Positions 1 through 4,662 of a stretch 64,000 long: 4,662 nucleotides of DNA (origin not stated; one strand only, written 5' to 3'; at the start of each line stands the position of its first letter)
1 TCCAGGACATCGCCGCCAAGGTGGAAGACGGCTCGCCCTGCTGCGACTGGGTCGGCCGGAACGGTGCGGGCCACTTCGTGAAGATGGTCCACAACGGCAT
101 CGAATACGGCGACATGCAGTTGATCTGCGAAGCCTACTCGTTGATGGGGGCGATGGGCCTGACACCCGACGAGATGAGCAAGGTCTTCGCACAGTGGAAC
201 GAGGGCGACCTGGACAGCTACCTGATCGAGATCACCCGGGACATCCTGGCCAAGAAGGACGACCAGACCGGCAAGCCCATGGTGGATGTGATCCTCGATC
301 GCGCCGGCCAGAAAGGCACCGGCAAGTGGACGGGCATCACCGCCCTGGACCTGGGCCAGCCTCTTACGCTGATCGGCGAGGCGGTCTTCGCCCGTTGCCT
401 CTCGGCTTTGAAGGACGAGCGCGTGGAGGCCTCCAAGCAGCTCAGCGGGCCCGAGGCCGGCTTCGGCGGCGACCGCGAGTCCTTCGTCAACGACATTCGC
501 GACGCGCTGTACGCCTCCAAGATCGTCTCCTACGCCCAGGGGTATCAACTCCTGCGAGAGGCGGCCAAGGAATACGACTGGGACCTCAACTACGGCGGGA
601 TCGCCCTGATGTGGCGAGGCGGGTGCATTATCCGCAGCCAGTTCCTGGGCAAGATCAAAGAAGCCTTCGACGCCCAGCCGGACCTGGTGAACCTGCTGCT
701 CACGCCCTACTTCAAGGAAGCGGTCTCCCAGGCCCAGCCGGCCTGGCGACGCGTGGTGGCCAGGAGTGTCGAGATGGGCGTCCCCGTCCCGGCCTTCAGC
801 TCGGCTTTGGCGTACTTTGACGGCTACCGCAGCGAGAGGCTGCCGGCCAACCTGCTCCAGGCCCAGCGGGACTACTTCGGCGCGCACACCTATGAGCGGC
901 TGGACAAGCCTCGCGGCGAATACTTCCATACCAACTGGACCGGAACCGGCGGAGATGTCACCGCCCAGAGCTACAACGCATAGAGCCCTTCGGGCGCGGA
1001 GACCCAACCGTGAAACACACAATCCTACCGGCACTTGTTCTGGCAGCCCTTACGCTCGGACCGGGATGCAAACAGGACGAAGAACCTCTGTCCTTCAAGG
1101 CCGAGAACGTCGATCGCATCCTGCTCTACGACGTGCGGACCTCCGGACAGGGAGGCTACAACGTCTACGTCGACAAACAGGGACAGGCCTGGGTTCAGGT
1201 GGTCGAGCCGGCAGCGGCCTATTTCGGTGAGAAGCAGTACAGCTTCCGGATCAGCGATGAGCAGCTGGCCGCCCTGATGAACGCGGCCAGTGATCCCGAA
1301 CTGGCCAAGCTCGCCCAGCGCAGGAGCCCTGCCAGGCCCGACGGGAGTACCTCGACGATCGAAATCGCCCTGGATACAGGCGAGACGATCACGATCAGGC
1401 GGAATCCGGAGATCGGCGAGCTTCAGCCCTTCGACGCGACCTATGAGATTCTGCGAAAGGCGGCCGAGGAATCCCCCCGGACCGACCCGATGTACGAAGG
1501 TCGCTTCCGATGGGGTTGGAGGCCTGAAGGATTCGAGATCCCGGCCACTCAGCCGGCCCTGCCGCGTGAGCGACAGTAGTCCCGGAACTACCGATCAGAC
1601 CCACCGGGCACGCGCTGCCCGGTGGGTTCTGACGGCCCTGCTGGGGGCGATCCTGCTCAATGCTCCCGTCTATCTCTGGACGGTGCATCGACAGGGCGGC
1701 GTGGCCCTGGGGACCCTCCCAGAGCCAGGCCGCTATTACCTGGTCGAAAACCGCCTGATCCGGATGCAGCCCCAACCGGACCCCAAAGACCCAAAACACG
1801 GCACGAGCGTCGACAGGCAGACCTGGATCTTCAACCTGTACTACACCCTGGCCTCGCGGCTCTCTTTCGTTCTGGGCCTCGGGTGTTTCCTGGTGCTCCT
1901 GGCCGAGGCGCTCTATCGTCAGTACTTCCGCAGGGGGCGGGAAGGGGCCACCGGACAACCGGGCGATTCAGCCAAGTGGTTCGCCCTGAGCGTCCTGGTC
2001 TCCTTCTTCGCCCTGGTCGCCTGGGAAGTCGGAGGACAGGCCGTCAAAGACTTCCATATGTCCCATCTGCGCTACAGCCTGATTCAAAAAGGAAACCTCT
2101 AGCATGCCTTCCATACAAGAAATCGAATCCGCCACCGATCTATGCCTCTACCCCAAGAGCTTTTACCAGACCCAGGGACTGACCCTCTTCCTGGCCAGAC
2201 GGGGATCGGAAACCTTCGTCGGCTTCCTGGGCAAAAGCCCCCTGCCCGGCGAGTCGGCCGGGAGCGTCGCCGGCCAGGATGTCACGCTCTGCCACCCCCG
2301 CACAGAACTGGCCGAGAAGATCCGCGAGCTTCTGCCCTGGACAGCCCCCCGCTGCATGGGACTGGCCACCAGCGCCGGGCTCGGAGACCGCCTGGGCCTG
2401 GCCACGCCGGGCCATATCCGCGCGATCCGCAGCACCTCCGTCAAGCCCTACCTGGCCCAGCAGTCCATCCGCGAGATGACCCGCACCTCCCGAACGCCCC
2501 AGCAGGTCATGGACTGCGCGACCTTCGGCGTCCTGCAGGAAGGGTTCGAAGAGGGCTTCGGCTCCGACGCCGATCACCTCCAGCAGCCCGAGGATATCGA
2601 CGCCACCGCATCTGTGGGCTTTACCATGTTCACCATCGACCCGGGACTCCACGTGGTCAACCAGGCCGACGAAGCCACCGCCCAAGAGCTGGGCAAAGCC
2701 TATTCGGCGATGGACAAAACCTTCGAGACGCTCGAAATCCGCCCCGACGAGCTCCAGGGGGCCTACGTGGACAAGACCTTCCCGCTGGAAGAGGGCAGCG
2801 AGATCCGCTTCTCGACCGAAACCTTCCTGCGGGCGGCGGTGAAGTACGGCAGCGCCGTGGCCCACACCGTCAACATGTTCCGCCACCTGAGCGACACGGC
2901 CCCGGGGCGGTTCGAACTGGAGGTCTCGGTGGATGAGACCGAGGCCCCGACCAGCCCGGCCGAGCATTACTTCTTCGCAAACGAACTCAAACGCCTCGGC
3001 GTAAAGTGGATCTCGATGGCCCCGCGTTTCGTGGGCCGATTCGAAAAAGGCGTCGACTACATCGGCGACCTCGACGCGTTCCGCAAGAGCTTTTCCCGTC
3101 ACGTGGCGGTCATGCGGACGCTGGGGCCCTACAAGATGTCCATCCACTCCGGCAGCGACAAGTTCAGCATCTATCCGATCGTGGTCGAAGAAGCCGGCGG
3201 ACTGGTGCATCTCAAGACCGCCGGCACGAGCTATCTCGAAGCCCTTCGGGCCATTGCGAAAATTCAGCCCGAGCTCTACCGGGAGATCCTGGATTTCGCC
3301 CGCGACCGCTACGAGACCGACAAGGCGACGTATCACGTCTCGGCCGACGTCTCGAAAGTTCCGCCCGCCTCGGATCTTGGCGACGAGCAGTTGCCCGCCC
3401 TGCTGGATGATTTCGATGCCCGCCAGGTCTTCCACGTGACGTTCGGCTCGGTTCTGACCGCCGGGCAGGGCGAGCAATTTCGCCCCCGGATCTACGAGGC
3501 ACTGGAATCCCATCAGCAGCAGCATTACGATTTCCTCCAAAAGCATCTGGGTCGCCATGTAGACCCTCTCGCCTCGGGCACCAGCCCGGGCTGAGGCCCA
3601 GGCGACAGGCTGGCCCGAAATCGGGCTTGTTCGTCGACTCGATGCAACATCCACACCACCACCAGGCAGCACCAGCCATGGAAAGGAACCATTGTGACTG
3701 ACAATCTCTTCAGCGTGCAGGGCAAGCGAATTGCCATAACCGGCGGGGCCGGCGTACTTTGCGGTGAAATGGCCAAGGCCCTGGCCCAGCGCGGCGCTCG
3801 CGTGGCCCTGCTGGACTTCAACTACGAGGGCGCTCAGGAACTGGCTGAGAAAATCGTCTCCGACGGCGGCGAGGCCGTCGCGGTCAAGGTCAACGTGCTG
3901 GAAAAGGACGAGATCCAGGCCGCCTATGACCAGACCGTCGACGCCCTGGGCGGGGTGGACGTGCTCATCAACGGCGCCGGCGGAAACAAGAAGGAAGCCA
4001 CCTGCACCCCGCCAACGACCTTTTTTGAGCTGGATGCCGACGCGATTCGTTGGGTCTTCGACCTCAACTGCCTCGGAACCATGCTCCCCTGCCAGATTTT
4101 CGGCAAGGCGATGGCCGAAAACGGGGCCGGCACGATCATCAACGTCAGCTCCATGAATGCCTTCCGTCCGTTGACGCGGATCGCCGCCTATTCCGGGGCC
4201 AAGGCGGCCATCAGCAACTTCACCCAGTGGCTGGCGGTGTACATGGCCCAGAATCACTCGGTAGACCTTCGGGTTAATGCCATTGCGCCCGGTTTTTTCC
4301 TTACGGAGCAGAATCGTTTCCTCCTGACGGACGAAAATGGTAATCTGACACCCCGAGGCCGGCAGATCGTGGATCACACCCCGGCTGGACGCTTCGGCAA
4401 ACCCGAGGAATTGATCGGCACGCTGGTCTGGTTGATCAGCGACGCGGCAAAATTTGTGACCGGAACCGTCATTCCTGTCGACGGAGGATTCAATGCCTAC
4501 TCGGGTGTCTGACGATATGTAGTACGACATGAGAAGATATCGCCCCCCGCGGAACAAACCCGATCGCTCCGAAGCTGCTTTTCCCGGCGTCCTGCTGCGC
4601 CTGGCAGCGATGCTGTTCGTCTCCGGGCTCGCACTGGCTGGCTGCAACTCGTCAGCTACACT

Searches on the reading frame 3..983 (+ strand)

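Call 7: search_protein_families(library=pfam, max_evalue=0.001, proteins=[window:3-983:+])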
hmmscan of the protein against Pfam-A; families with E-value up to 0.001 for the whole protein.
window:3-983:+ (326 aa): 2 families
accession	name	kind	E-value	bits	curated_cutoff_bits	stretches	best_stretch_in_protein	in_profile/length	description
PF00393.24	6PGD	-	3.3e-136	453.8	27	1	23-312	1-290/290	6-phosphogluconate dehydrogenase, C-terminal domain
PF14833.11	NAD_binding_11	-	0.00049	20.8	30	0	21-62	1-42/122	NAD-binding of NADP-dependent 3-hydroxyisobutyrate dehydrogenase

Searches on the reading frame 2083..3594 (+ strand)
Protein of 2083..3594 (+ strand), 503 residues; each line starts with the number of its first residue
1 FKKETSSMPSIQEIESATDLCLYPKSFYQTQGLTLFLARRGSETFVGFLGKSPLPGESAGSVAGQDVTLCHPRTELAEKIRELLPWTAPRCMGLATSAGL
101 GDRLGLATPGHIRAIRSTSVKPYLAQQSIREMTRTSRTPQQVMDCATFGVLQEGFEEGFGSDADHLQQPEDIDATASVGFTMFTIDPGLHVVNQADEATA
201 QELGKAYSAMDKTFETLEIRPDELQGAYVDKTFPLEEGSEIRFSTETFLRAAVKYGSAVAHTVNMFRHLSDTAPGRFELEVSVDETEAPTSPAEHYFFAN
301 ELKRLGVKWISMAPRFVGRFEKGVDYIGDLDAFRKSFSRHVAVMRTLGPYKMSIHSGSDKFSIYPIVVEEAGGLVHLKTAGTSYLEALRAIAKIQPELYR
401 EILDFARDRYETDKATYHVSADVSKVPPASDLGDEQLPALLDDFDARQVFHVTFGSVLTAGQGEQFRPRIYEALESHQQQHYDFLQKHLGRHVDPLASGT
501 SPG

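Call 7: search_protein_families(library=pfam, max_evalue=0.001, proteins=[window:2083-3594:+])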
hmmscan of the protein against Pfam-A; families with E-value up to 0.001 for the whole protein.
window:2083-3594:+ (503 aa): 1 family
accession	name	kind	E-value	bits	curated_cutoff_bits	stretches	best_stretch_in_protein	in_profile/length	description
PF16257.11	UxaE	-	7e-157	523.3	27.1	1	23-495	1-474/475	tagaturonate epimerase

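Call 87: find_encoding_contigs(protein=window:2104-3594:+, flank=10000, max_places=3)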
Protein window:2104-3594:+ (496 aa): no gene with exactly this product is on record in the collection.

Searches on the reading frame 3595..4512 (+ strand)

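Call 7: search_protein_families(library=pfam, max_evalue=0.001, proteins=[window:3595-4512:+])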
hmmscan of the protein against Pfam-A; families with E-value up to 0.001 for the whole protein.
window:3595-4512:+ (305 aa): 3 families
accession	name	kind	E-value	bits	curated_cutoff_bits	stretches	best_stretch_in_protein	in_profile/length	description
PF13561.12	adh_short_C2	-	1.2e-45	156.4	27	1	58-300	11-236/236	Enoyl-(Acyl carrier protein) reductase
PF00106.31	adh_short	-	2.1e-42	145.3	26.6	1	44-244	1-191/195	short chain dehydrogenase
PF08659.16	KR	-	2.7e-06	27.9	22.6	1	48-225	5-175/180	KR domain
